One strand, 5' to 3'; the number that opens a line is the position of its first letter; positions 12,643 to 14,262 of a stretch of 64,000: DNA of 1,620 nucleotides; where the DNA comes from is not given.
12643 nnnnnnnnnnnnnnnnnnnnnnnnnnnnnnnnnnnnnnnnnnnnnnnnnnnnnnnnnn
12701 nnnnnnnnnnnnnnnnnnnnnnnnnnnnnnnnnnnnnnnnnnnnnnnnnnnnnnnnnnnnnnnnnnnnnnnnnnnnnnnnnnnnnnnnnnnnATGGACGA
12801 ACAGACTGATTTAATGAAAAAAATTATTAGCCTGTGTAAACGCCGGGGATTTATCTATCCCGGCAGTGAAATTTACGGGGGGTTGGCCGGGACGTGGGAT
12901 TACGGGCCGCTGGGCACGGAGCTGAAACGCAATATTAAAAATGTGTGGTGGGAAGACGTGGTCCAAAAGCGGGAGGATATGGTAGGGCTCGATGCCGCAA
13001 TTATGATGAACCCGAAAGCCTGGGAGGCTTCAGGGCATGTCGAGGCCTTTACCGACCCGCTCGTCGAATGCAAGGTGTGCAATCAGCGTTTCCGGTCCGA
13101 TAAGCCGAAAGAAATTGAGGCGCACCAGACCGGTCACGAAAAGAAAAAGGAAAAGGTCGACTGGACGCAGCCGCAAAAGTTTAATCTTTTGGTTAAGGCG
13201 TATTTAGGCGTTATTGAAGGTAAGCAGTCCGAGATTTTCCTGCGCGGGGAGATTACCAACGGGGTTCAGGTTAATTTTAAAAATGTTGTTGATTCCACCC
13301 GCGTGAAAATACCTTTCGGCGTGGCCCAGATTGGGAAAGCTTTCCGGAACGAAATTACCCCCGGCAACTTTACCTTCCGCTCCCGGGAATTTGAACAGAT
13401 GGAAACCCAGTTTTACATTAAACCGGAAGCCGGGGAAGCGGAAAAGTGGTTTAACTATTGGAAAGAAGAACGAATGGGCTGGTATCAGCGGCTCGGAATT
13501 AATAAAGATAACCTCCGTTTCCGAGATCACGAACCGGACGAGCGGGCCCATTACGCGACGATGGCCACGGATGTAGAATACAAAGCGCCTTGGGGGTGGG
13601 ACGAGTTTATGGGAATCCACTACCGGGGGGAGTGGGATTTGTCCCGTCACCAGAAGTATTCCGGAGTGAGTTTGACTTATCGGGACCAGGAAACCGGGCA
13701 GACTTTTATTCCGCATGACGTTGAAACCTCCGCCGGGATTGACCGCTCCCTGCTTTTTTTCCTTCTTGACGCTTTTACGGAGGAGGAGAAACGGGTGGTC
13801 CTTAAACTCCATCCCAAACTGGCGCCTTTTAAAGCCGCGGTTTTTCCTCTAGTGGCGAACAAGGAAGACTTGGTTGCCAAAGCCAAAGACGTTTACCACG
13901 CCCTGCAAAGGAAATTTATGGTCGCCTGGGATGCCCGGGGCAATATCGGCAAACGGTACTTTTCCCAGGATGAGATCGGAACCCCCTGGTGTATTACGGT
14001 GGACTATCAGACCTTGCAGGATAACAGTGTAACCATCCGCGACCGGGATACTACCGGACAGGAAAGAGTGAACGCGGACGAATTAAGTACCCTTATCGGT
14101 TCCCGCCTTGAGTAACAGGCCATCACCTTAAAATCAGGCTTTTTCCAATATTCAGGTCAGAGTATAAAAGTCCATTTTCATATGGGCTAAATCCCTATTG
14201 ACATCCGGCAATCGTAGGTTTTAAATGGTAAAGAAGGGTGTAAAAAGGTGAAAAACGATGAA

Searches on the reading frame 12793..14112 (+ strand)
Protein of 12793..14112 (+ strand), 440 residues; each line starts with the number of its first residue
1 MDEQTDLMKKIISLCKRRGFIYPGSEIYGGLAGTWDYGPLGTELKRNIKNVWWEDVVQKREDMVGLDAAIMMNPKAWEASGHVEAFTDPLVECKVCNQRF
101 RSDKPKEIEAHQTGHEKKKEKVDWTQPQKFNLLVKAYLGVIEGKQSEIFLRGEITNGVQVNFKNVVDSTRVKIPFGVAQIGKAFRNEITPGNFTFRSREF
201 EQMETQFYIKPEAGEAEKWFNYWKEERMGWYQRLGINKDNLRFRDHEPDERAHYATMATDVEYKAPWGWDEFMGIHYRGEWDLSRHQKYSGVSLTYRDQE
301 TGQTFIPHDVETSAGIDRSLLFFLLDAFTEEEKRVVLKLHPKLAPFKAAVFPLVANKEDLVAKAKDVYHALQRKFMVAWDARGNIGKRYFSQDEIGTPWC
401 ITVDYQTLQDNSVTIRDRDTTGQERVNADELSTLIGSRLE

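Call 16: find_related_loci(query=window:12793-14112:+, collection=genome_contigs, flank=2500)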
Query window:12793-14112:+ (440 aa) in genome_contigs; peptide patterns used: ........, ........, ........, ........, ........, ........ (x = any residue, [..] = any of these).
155 stretches matched a pattern; 28 encode a relative of the query (tblastn E <= 1e-3); 28 distinct loci.
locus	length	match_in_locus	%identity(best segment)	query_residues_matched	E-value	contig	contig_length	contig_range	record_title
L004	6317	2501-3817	80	1-439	0e+0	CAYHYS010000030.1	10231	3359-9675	MAG TPA_asm: uncultured Candidatus Saccharibacteria bacterium isolate ERP119705_co15_647 genome assembly, contig: NODE_7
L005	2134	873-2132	77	6-427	0e+0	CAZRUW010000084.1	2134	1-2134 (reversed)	MAG TPA_asm: uncultured Gammaproteobacteria bacterium isolate SRP271791_co1_61 genome assembly, contig: k141_452962, who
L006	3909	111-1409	73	5-440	0e+0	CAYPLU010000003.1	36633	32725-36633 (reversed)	MAG TPA_asm: uncultured Gammaproteobacteria bacterium isolate binchicken_co38_550 genome assembly, contig: NODE_2407_len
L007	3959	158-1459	72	6-439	0e+0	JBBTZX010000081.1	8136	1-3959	MAG: Patescibacteria group bacterium isolate H14-bin027_1 H14_bin027_1_000000000081, whole genome shotgun sequence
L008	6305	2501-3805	71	6-439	0e+0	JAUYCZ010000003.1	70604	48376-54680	MAG: bacterium isolate C20_maxbin.116 C20_k141_544988, whole genome shotgun sequence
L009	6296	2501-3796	72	6-439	0e+0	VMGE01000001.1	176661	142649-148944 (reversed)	MAG: Microgenomates group bacterium Gr01-1014_5 G01um10145_scaffold_13, whole genome shotgun sequence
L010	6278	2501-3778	72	7-431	0e+0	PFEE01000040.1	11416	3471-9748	MAG: Candidatus Roizmanbacteria bacterium CG10_big_fil_rev_8_21_14_0_10_45_7 CG10_8_21_14_0.10_scaffold_7681_c, whole ge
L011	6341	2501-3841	69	2-440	0e+0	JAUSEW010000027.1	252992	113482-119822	MAG: Candidatus Levyibacteriota bacterium isolate E14_maxbin.252 E14_k141_1713433, whole genome shotgun sequence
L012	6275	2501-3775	73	6-430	0e+0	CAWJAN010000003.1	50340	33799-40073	MAG: uncultured bacterium isolate MFD06435.bin.1.80 genome assembly, contig: contig_117824, whole genome shotgun sequenc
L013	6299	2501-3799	70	6-440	0e+0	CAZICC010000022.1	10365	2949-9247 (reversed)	MAG TPA_asm: uncultured Candidatus Saccharibacteria bacterium isolate binchicken_co209_21 genome assembly, contig: NODE_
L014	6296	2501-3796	69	6-439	0e+0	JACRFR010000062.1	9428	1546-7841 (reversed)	MAG: Candidatus Liptonbacteria bacterium isolate NC_groundwater_1730_Pr3_B-0.1um_54_13 SR-2_scaffold_141_4095306, whole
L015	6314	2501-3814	69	5-439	0e+0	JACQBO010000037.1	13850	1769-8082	MAG: Candidatus Kerfeldbacteria bacterium isolate NC_groundwater_944_Pr1_S-0.2um_54_28 Montesol18-Sp2_coassembly_scaffol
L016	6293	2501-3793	69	8-440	0e+0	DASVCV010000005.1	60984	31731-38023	MAG TPA_asm: Patescibacteria group bacterium isolate SMAG_U2016 k141_454622, whole genome shotgun sequence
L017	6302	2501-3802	67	4-439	0e+0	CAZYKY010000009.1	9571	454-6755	MAG TPA_asm: uncultured Candidatus Saccharibacteria bacterium isolate binchicken_co213_510 genome assembly, contig: NODE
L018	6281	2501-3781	68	7-435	0e+0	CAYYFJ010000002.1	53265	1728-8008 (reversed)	MAG TPA_asm: uncultured Candidatus Saccharibacteria bacterium isolate binchicken_co125_814 genome assembly, contig: NODE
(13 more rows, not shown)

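Call 40: search_protein_families(library=pfam, max_evalue=1, proteins=[window:12793-14112:+])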
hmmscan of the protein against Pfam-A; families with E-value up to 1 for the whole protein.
window:12793-14112:+ (440 aa): 2 families
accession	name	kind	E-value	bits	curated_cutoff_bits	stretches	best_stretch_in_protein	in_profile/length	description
PF03129.25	HGTP_anticodon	-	6.6e-18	65.1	21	1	347-435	1-91/94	Anticodon binding domain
PF00587.30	tRNA-synt_2b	-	5.2e-06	27.1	29.3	1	148-243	11-103/179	tRNA synthetase class II core domain (G, H, P, S and T)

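Call 65: search_protein_families(library=ncbifam, max_evalue=1, proteins=[window:12793-14112:+])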
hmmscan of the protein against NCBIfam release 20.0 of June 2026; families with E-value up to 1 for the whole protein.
window:12793-14112:+ (440 aa): 10 families
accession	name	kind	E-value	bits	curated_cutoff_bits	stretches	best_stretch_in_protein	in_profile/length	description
NF003211.1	PRK04173.1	equivalog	1.9e-175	584.1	312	1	8-434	1-453/454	glycine--tRNA ligase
TIGR00389.1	glyS_dimeric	equivalog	6.2e-135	450.9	243.3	3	8-232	3-240/565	glycine--tRNA ligase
NF011484.0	PRK14894.1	equivalog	3.9e-120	401.5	1050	2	8-331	6-336/539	glycine--tRNA ligase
NF008979.1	PRK12325.1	exception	8.1e-16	57.9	550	2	341-432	340-433/437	proline--tRNA ligase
NF006625.0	PRK09194.1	equivalog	9.3e-13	47.9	558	1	340-433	462-556/559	proline--tRNA ligase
TIGR00409.1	proS_fam_II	equivalog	4.7e-09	35.7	306.7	2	342-435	470-565/568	proline--tRNA ligase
TIGR00408.1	proS_fam_I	equivalog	5.5e-07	28.9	437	1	301-435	243-377/475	proline--tRNA ligase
NF003068.0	PRK03991.1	equivalog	1.4e-05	23.7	484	1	292-437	447-590/613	threonine--tRNA ligase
TIGR00418.1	thrS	equivalog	0.00019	20.5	383.65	2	343-433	470-559/565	threonine--tRNA ligase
TIGR00442.1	hisS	equivalog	0.0021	17.1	286.75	1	348-427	327-405/406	histidine--tRNA ligase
